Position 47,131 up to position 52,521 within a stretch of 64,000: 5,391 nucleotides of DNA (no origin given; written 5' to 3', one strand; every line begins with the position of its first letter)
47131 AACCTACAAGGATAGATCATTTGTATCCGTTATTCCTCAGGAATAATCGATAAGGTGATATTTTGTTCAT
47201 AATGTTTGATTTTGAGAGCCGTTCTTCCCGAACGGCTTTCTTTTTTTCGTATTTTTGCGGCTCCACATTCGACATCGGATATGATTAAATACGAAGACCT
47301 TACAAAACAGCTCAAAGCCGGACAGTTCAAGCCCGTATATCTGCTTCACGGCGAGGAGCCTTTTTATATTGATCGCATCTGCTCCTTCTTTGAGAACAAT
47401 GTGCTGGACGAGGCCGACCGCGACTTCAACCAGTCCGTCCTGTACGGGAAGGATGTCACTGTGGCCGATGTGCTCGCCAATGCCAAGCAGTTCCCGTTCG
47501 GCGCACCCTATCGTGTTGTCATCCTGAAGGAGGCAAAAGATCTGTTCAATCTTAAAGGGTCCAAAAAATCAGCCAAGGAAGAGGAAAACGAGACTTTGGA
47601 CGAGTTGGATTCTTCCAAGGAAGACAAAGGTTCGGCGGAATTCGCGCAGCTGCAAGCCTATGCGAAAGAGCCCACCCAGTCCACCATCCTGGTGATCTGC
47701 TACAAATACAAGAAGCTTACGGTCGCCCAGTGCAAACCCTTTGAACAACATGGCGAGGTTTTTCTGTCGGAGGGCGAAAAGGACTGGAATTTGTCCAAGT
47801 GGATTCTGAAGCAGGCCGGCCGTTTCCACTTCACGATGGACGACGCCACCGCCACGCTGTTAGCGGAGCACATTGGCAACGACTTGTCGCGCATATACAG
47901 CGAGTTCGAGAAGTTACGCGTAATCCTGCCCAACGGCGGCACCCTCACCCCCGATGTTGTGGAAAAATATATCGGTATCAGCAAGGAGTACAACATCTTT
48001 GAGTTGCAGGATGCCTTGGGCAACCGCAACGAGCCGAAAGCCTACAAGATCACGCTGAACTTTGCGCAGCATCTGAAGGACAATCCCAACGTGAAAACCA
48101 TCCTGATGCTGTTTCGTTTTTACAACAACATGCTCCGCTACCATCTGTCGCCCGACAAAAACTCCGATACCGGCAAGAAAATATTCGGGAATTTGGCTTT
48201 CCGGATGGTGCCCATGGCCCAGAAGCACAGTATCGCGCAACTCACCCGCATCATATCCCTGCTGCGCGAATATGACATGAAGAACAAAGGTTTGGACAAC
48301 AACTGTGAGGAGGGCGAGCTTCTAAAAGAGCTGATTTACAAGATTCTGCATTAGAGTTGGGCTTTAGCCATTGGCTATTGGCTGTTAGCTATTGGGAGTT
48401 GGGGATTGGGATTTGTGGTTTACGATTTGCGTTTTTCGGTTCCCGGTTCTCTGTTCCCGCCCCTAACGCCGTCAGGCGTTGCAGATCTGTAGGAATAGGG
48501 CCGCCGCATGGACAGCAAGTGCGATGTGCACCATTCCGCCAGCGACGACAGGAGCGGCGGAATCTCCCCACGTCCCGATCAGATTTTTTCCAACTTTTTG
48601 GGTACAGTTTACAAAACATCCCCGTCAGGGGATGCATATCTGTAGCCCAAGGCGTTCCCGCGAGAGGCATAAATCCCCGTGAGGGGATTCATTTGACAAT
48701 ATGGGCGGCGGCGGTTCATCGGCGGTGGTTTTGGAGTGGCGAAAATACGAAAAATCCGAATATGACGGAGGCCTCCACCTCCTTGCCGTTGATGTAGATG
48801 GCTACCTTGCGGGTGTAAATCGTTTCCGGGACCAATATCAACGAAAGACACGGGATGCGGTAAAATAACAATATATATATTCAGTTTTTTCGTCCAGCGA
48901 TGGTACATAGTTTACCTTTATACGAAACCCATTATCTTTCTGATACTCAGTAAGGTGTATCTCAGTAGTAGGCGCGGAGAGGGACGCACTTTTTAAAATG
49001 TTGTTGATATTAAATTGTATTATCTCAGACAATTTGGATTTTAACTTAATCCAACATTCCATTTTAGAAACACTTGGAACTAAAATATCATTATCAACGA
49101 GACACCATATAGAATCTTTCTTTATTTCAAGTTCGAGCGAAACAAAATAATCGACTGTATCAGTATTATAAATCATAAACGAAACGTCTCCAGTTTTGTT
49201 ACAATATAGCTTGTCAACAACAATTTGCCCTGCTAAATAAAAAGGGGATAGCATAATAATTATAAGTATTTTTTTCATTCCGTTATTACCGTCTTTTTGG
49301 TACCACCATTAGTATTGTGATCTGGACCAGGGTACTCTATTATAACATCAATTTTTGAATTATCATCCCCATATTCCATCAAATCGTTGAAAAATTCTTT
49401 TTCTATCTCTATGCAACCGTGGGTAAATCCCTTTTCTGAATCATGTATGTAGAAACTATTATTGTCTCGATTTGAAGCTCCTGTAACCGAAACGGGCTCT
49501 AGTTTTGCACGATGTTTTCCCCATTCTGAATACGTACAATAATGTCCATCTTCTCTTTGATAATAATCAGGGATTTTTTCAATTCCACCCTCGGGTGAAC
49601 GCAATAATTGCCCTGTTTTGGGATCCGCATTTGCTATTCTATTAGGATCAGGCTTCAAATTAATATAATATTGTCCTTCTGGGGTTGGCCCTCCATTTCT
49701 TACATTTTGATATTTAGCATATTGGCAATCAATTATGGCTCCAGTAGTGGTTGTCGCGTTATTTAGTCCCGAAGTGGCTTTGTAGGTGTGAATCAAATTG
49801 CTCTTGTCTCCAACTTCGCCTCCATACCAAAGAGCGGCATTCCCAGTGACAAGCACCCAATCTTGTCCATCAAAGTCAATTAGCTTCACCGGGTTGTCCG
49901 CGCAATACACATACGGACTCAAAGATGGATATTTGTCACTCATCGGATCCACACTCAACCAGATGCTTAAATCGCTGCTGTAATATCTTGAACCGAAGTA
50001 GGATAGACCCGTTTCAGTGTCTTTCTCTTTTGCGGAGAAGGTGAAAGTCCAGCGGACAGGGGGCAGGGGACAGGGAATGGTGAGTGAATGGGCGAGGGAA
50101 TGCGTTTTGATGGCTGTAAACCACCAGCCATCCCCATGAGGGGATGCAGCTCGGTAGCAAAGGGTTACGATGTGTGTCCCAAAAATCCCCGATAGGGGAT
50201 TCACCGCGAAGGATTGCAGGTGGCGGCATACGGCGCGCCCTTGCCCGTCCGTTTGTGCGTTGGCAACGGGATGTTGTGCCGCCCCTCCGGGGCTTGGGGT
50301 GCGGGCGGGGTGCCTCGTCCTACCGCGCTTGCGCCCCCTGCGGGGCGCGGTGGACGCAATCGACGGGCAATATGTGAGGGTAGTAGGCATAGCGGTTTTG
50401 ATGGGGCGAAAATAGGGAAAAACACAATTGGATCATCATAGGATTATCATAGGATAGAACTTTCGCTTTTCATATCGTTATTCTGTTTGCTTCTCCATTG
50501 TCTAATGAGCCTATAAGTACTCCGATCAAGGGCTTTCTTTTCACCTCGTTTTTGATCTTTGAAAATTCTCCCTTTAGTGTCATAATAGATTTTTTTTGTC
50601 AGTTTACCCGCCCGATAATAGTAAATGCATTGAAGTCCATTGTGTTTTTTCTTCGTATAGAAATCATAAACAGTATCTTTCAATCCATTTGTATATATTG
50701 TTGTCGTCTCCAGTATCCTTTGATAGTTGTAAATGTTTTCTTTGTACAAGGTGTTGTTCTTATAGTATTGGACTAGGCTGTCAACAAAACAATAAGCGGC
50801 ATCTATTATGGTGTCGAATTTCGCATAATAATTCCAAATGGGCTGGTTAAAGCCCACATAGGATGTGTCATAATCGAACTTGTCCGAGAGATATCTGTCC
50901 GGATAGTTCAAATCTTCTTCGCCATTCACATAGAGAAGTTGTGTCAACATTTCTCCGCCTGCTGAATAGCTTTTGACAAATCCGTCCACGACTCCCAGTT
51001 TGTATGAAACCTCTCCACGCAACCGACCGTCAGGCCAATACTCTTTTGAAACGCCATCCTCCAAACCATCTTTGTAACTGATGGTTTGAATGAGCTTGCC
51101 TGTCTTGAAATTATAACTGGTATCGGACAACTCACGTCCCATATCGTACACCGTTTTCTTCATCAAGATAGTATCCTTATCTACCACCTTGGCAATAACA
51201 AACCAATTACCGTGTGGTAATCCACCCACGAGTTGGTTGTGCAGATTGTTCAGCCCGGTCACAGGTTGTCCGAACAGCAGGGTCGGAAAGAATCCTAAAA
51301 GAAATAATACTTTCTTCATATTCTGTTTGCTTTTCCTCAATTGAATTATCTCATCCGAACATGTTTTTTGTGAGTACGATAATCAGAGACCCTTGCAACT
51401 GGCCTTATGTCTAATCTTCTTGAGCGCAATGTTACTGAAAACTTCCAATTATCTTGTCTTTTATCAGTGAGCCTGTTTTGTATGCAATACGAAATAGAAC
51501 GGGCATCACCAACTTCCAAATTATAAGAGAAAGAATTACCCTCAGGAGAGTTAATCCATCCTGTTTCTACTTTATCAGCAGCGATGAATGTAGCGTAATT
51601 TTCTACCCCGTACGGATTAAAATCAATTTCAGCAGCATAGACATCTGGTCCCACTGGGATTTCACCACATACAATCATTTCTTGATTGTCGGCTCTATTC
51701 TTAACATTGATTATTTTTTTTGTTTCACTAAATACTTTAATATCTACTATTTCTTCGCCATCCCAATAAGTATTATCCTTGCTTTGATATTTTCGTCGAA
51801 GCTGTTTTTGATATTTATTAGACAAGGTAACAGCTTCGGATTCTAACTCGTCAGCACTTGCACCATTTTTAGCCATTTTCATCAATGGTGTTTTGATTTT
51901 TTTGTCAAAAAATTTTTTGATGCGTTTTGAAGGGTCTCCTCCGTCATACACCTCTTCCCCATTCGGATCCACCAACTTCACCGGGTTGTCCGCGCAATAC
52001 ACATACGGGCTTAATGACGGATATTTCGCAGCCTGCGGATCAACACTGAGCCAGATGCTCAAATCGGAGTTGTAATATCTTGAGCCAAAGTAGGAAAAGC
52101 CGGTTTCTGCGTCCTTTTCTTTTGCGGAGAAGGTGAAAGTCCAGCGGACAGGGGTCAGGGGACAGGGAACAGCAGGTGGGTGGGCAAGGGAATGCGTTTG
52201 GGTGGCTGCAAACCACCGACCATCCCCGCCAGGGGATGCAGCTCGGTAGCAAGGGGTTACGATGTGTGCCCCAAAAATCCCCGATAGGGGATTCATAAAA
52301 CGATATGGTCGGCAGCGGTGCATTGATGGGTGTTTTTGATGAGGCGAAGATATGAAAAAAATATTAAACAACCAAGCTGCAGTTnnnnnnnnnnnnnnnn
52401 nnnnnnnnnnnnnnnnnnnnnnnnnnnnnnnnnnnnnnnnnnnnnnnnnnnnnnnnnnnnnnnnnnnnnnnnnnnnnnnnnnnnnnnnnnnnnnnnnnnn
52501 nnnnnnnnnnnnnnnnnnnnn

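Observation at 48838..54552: Array of three orphan Rhs-tip toxin plus immunity cassettes downstream of the main gene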

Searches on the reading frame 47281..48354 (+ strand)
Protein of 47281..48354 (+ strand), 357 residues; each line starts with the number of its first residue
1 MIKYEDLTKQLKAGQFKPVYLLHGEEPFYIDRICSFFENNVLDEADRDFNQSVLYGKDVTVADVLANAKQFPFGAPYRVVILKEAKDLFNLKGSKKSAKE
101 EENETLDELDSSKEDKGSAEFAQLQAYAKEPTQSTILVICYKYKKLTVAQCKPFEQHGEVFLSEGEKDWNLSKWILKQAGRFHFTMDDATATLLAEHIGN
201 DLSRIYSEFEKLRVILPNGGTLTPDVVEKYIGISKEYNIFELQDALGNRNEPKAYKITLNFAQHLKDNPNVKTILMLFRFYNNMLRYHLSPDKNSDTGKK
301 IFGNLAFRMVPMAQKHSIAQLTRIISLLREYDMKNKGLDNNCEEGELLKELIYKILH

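Call 12: find_encoding_contigs(protein=window:47281-48354:+, flank=10000, max_places=10)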
Protein window:47281-48354:+ (357 aa): 1 contig read that carries it; 1 place shown.
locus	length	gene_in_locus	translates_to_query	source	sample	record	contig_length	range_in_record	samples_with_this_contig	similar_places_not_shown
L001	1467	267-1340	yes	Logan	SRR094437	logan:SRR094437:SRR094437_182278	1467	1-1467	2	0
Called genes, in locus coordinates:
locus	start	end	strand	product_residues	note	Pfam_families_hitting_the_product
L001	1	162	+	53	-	?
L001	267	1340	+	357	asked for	PF06144:DNA_pol3_delta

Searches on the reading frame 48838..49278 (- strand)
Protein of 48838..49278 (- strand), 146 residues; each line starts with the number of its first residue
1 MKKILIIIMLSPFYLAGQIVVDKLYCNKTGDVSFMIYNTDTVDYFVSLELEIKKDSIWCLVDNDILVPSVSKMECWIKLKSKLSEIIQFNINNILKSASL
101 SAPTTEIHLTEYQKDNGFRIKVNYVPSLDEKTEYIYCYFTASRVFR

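Call 4: search_protein_families(library=pfam, proteins=[window:48838-49278:-], max_evalue=0.01)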
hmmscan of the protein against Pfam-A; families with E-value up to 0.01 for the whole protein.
window:48838-49278:- (146 aa): 0 families

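Call 32: search_protein_families(library=ncbifam, proteins=[window:48838-49278:-], max_evalue=0.01)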
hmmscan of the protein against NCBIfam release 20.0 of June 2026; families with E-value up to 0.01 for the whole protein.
window:48838-49278:- (146 aa): 0 families

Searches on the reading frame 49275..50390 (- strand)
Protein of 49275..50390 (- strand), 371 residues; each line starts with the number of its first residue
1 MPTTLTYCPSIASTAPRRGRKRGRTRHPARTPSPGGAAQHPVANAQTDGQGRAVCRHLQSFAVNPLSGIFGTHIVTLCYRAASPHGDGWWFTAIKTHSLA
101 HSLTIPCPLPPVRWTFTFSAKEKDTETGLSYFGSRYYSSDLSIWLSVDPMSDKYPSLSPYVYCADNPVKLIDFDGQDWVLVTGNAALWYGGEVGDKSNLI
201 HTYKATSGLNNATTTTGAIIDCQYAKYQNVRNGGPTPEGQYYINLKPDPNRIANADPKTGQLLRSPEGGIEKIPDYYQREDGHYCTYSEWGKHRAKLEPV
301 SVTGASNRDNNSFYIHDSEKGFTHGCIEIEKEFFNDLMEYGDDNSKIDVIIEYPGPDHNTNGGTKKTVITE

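Call 4: search_protein_families(library=pfam, proteins=[window:49275-50390:-], max_evalue=0.01)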
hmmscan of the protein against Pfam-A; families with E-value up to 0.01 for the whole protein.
window:49275-50390:- (371 aa): 3 families
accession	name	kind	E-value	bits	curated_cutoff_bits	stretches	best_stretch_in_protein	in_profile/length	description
PF03734.19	YkuD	-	1.7e-06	29.1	23.4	1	199-346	22-143/146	L,D-transpeptidase catalytic domain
PF10908.13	Tlde1_dom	-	1.5e-05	25.8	30.1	1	225-349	16-117/120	Tlde1 domain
PF16665.10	NCOA_u2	-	0.0026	18.5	33.6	1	20-85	27-92/119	Unstructured region on nuclear receptor coactivator protein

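Call 32: search_protein_families(library=ncbifam, proteins=[window:49275-50390:-], max_evalue=0.01)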
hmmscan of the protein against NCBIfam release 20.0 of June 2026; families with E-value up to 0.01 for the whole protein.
window:49275-50390:- (371 aa): 1 family
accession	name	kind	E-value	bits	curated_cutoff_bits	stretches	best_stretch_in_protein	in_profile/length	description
TIGR03696.1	Rhs_assc_core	domain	3.7e-15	56.2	32.5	1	115-176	16-76/76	RHS repeat-associated core domain-containing protein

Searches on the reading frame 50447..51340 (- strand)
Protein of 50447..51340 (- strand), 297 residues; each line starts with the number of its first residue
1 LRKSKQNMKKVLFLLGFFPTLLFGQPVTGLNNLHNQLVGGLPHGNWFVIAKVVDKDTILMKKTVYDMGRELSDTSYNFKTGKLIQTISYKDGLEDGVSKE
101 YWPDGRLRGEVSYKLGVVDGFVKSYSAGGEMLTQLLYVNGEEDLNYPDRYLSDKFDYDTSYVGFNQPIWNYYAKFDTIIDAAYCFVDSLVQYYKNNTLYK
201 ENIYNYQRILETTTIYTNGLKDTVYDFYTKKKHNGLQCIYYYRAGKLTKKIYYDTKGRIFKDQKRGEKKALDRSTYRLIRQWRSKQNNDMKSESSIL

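Call 4: search_protein_families(library=pfam, proteins=[window:50447-51340:-], max_evalue=0.01)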
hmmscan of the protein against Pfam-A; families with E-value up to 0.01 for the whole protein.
window:50447-51340:- (297 aa): 1 family
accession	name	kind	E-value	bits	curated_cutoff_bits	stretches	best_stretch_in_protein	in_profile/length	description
PF07661.19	MORN_2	-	1e-06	28.7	29.6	0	95-114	2-21/22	MORN repeat variant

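Call 32: search_protein_families(library=ncbifam, proteins=[window:50447-51340:-], max_evalue=0.01)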
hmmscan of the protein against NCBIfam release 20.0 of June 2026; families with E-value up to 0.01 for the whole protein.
window:50447-51340:- (297 aa): 0 families

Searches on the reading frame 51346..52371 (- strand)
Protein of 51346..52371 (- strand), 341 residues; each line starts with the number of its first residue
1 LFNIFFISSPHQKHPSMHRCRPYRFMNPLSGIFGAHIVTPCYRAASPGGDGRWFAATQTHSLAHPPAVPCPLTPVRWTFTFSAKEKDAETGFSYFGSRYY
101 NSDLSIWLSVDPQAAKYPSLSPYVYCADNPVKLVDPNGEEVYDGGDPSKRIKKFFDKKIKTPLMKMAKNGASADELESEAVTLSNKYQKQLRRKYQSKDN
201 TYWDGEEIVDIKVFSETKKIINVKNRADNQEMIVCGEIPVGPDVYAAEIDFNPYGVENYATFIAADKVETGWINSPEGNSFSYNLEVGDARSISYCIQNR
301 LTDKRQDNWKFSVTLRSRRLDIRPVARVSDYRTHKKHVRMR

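Call 4: search_protein_families(library=pfam, proteins=[window:51346-52371:-], max_evalue=0.01)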
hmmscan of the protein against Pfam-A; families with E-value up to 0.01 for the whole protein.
window:51346-52371:- (341 aa): 0 families

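Call 32: search_protein_families(library=ncbifam, proteins=[window:51346-52371:-], max_evalue=0.01)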
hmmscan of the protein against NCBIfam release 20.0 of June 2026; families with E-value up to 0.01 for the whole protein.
window:51346-52371:- (341 aa): 1 family
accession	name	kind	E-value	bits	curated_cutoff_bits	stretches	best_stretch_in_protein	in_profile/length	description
TIGR03696.1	Rhs_assc_core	domain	1.3e-15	57.6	32.5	1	78-138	16-75/76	RHS repeat-associated core domain-containing protein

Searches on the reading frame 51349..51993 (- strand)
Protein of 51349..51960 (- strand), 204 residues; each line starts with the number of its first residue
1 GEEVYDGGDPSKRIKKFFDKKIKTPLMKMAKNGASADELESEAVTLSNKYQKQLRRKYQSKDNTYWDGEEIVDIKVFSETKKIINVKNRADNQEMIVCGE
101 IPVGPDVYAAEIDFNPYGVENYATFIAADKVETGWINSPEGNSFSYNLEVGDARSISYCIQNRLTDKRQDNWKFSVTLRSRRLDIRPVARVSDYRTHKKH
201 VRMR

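Call 34: search_solved_structures(query=window:51349-51960:-, max_evalue=1)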
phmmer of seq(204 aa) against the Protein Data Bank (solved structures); distinct sequences matched with E-value up to 1: 1.
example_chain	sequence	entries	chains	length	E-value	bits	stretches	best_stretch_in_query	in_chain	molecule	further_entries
7c5x_A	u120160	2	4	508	0.75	12.8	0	109-142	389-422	iota-carbonic anhydrase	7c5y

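Call 54: find_homologous_proteins(query=window:51349-51954:-, max_evalue=0.001)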
Query seq(202 aa) (202 aa): 28 proteins with E <= 0.001 among 135 candidates.
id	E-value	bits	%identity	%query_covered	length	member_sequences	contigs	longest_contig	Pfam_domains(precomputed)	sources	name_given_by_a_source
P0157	8.6e-131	452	100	100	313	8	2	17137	-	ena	-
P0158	6.8e-90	318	71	100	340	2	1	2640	-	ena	-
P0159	5.2e-86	305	70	100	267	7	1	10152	-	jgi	jgi:RHS repeat-associated protein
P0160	1.2e-82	294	67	100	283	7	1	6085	-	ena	-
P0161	9.8e-82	291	69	100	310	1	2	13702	-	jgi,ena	-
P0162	7.9e-81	288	66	98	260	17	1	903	-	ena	-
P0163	7.3e-79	282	65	98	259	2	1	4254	-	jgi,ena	-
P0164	8.4e-77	275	66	97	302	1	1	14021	-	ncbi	-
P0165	1.1e-76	275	66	100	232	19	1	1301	-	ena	-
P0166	8.2e-76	272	65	100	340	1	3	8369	-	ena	-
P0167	8.8e-76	272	65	100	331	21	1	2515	-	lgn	-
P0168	8.8e-76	272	65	100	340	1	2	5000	-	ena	-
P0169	9.9e-76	272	65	100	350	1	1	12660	-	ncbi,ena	-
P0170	1.0e-75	272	65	100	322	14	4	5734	-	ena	-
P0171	2.3e-75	271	65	100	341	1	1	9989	-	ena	-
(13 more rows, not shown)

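Call 57: find_encoding_contigs(protein=P0157, flank=10000, max_places=4)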
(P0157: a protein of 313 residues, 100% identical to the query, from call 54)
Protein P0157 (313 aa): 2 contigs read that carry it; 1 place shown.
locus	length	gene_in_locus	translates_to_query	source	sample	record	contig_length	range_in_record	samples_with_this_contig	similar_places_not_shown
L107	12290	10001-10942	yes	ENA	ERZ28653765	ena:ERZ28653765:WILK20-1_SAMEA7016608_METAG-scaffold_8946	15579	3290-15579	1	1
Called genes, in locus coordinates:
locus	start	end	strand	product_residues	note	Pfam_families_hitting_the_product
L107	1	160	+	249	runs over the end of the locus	-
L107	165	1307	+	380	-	PF14397:ATPgrasp_ST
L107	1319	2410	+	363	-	PF14397:ATPgrasp_ST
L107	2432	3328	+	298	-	PF14305:ATPgrasp_TupA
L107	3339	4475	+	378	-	PF09587:PGA_cap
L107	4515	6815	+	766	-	PF13439:Glyco_transf_4, PF13579:Glyco_trans_4_4 (weak), PF20706:GT4-conflict, PF00534:Glycos_transf_1, PF13692:Glyco_trans_1_4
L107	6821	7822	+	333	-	PF00535:Glycos_transf_2, PF10111:Glyco_tranf_2_2 (faint), PF13641:Glyco_tranf_2_3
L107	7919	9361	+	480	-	PF01636:APH, PF22740:PapZ_C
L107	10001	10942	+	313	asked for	-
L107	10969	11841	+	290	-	PF07661:MORN_2 (faint)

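Call 73: predict_structure(alignment_id=A4)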
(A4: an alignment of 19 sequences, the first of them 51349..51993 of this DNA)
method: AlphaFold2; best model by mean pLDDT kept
length: 215 residues; sequences in the alignment: 19
mean_pLDDT: 67.3   pTM: 0.51
mean pLDDT of the five models: 67.3, 65.0, 61.4, 58.8, 56.6
residues with pLDDT >= 90: 4; 70-90: 114; 50-70: 60; < 50: 37
segments of 3 or more residues with pLDDT < 50: 1-10, 12-23, 202-215
pLDDT, mean of each block of 10 residues (from residue 1): 34 37 57 80 77 79 67 54 63 80 79 80 71 83 71 69 85 74 81 64 44 36
secondary structure, 60 per line:
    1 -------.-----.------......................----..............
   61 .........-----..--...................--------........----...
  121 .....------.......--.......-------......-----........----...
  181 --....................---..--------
elements in order: H21-42 H47-69 E79-97 E106-113 E118-125 E132-138 E141-147 E155-160 E166-173 E183-202

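Call 77: fold_search(model_id=the predicted structure, library=pdb)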
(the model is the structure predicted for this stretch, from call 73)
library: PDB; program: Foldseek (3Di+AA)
matches with E <= 10: 1580; with E <= 0.001: 0
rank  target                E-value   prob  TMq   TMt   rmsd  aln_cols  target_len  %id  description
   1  4w8j                  1.8e-03  0.99  0.25  0.06  11.7       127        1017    9  Structure of the full-length insecticidal protein Cry1Ac reveals intriguing details of toxin packaging into in vivo form (released 2014-09-17)
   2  6rpk                  1.9e-03  0.89  0.24  0.25  15.3       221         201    8  non-expanded bat circovirus with DNA VLP (released 2020-11-25)
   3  6rpl                  2.0e-03  0.96  0.25  0.27  12.1       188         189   10  Expanded bat circovirus with DNA VLP (released 2020-11-25)
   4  9i0y_a                2.8e-03  1.00  0.30  0.52   8.6       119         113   13  Recombinant Ena2A fibers (released 2025-03-12)
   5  1f15_A                3.1e-03  1.00  0.36  0.46   4.7       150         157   11  CUCUMBER MOSAIC VIRUS (STRAIN FNY) (released 2000-06-21)
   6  9i0y_0                3.1e-03  1.00  0.30  0.51   8.6       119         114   13  Recombinant Ena2A fibers (released 2025-03-12)
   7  7rlm_B                3.9e-03  0.99  0.29  0.40   9.5       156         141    9  Crystal Structure of Potato Leafroll Virus (PLRV) Coat Protein (released 2022-01-19)
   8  4yrd_A                4.1e-03  0.87  0.20  0.14  19.8       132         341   11  Crystal structure of CapF with inhibitor 3-isopropenyl-tropolone (released 2015-10-21)
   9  1xe8_B                4.6e-03  0.90  0.23  0.25  22.9       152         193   11  Crystal structure of the YML079w protein from Saccharomyces cerevisiae reveals a new sequence family of the jelly roll (released 2005-01-11)
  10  6q67_A                4.8e-03  0.44  0.16  0.25  17.0       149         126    7  Crystal structure of porcine ACBD3 GOLD domain in complex with 3A protein of Aichivirus C (released 2019-11-13)
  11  1w99                  5.1e-03  0.93  0.24  0.11  14.1       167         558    9  Mosquito-larvicidal toxin Cry4Ba from Bacillus thuringiensis ssp. Israelensis (released 2005-04-11)
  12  1xe7_A                5.4e-03  0.89  0.23  0.26  22.5       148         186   11  Crystal structure of the YML079w protein from Saccharomyces cerevisiae reveals a new sequence family of the jelly roll (released 2005-01-11)
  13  1xe8_A                5.4e-03  0.89  0.23  0.25  22.8       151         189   12  Crystal structure of the YML079w protein from Saccharomyces cerevisiae reveals a new sequence family of the jelly roll (released 2005-01-11)
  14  2c26                  5.4e-03  0.51  0.18  0.16  14.3       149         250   13  Structural basis for the promiscuous specificity of the carbohydrate- binding modules from the beta-sandwich super famil (released 2005-10-18)
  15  5ykv_A                5.7e-03  1.00  0.29  0.43   5.8       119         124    9  The crystal structure of Macrobrachium rosenbergii nodavirus P-domain (released 2018-10-24)
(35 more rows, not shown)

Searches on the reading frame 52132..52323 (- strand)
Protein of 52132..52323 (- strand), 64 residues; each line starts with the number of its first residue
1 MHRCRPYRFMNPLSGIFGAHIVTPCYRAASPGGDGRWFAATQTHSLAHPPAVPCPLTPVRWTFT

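Call 36: find_homologous_proteins(query=A2, max_evalue=0.001)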
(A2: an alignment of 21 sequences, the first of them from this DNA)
Query A2 (21 sequences) (64 aa, profile of the alignment): 36 proteins with E <= 0.001 among 4368 candidates.
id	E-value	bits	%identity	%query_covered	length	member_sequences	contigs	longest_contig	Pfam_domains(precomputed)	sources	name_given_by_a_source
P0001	1.9e-25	106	49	67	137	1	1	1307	-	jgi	-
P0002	2.5e-21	93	44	92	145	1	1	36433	-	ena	-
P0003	2.4e-20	90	50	53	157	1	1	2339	-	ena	-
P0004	3.6e-19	86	41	58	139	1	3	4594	-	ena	-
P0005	5.4e-17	79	49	92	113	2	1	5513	-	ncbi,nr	ncbi:MAG: hypothetical protein K5890_03415 [Bacteroidales bacterium]|nr:hypothetical protein [Bacter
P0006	4.8e-15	73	48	91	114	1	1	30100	-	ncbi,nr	ncbi:MAG: hypothetical protein J6T13_08545 [Bacteroidales bacterium]|nr:hypothetical protein [Bacter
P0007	6.9e-15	73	46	92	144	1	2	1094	-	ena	-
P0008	9.5e-15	72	32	100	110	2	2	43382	-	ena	-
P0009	3.3e-14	70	54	55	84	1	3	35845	-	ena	-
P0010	6.3e-13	66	36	100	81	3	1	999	-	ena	-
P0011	8.6e-13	66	45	91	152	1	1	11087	-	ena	-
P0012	1.6e-12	65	52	48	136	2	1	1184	-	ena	-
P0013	1.5e-11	62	50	56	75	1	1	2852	-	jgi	jgi:hypothetical protein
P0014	1.7e-11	62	47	53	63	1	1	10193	-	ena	-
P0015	2.1e-11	61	50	53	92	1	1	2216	-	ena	-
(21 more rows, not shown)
